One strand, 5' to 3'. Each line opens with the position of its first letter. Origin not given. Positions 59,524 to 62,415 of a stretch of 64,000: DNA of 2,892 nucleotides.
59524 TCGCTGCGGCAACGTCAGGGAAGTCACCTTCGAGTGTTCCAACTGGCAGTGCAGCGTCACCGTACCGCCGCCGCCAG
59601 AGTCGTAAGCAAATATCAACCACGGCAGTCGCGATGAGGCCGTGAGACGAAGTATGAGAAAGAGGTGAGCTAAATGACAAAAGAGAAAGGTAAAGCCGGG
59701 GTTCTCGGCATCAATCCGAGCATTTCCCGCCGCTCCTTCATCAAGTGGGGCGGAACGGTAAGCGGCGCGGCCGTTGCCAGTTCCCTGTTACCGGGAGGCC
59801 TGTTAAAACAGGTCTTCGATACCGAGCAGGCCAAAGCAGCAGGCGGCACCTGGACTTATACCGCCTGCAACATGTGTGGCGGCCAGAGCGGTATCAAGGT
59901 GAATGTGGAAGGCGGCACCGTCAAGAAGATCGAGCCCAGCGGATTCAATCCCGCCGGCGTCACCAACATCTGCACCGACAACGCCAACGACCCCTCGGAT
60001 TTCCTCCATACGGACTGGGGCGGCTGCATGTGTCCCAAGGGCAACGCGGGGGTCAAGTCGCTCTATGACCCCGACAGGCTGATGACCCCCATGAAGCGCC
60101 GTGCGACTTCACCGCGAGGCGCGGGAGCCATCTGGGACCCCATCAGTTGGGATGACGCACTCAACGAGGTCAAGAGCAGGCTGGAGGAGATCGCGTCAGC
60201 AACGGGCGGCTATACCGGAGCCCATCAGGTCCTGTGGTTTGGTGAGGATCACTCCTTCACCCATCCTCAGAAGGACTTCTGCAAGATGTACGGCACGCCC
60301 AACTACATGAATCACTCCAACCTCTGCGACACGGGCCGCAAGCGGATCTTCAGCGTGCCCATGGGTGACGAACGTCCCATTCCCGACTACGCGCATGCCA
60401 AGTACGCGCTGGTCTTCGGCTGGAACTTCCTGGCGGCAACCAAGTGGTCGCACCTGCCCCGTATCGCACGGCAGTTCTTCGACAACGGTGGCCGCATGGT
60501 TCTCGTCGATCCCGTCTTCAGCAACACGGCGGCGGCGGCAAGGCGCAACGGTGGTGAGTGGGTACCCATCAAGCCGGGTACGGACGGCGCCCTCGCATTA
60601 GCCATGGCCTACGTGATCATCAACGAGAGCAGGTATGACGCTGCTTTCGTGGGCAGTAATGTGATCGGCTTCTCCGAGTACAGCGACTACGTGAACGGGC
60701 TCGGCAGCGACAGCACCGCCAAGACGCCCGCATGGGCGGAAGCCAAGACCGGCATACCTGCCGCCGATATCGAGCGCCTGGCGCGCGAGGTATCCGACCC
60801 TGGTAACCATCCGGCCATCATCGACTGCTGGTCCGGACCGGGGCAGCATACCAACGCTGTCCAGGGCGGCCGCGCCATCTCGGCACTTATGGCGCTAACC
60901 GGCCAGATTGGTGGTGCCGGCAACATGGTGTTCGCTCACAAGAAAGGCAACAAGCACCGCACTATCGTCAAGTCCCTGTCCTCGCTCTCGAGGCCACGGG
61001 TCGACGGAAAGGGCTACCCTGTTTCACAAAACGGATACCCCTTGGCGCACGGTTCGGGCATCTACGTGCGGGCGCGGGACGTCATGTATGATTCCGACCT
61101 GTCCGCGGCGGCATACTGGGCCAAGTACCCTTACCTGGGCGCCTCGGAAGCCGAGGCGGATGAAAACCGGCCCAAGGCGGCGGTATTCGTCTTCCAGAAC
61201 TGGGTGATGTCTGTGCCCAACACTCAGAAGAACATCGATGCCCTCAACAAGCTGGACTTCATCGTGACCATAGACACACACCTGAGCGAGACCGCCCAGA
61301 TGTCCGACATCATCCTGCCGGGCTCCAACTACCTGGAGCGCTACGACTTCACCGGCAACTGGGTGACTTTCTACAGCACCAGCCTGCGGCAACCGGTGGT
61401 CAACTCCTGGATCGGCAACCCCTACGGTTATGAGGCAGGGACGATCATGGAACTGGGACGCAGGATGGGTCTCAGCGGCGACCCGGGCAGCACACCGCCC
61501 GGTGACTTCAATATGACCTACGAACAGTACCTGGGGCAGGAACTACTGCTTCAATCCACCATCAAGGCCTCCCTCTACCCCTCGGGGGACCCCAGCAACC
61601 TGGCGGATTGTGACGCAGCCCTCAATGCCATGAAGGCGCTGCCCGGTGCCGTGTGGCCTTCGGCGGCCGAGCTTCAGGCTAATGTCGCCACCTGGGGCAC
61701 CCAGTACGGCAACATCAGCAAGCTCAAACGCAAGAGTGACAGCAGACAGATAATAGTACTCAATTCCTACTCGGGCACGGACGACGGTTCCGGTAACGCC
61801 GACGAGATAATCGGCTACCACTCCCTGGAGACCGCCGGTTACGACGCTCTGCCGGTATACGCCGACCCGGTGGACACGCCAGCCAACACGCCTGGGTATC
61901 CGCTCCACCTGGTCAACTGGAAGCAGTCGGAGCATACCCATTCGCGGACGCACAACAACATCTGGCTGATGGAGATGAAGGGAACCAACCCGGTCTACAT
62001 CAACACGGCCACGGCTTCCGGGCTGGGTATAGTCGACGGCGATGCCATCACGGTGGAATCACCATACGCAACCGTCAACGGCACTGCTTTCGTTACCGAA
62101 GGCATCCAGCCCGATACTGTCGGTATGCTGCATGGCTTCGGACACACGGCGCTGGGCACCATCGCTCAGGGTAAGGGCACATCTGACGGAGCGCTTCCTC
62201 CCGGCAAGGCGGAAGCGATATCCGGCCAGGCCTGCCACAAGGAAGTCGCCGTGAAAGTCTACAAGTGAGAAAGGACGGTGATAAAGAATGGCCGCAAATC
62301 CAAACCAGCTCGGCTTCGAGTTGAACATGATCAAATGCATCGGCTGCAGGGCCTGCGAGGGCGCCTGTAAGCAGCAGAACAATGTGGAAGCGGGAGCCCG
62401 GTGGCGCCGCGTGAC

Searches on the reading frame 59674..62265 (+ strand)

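Call 20: search_protein_families(library=ncbifam, proteins=[window:59674-62265:+], max_evalue=0.00001)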
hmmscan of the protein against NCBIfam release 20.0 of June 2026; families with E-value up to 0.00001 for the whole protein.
window:59674-62265:+ (864 aa): 24 families
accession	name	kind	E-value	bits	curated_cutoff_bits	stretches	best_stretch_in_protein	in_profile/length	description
NF012032.0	PRK15488.1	equivalog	1.5e-89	301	694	2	16-601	2-530/759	thiosulfate reductase PhsA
TIGR02166.1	dmsA_ynfE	subfamily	1.4e-69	235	777.7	2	17-425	1-404/794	DMSO/selenate family reductase complex A subunit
NF041885.1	selenate_YnfE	exception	3.7e-44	150.7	1675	3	272-417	251-403/805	selenate/tellurate reductase subunit YnfE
NF041714.1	arsenate_red_ArrA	equivalog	5.6e-43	147.2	1600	3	52-417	42-395/848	arsenate respiratory reductase molybdopterin-containing subunit ArrA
NF011566.1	PRK14990.1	exception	9.8e-43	146.2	1600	2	272-418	264-417/814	dimethylsulfoxide reductase subunit A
NF041884.1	selenate_YnfF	exception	1.5e-42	145.5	1650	1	17-417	1-396/798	selenate/tellurate reductase subunit YnfF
TIGR01591.1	Fdh-alpha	equivalog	4.9e-42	143.9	666.25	2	116-422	34-321/672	formate dehydrogenase subunit alpha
NF041783.2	mnquin_red_QrcB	equivalog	2.5e-41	141.6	440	3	116-416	88-366/695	menaquinone reductase molybdopterin-binding-like subunit QrcB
TIGR00509.1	bisC_fam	subfamily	2.6e-41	141.7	1017.55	2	144-562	62-477/772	molybdopterin guanine dinucleotide-containing S/N-oxide reductase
TIGR03479.1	DMSO_red_II_alp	subfamily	3.4e-40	137.9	984.75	2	119-326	104-303/913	molybdopterin-dependent oxidoreductase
NF047855.1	AssmNtatRedNasC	equivalog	1.8e-30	105.9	1100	2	117-415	59-339/708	assimilatory nitrate reductase catalytic subunit NasC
NF011682.0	PRK15102.1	equivalog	3.9e-30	104.6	909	1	249-559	234-530/829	trimethylamine-N-oxide reductase TorA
TIGR02164.1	torA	equivalog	3.3e-28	98.3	1465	1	248-559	229-526/824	trimethylamine-N-oxide reductase TorA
NF011567.1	PRK14991.1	equivalog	2.2e-26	91.9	1750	2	205-326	244-370/1022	tetrathionate reductase subunit TtrA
TIGR01553.1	formate-DH-alph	equivalog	9.8e-17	60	814.2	0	17-172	2-138/1009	formate dehydrogenase-N subunit alpha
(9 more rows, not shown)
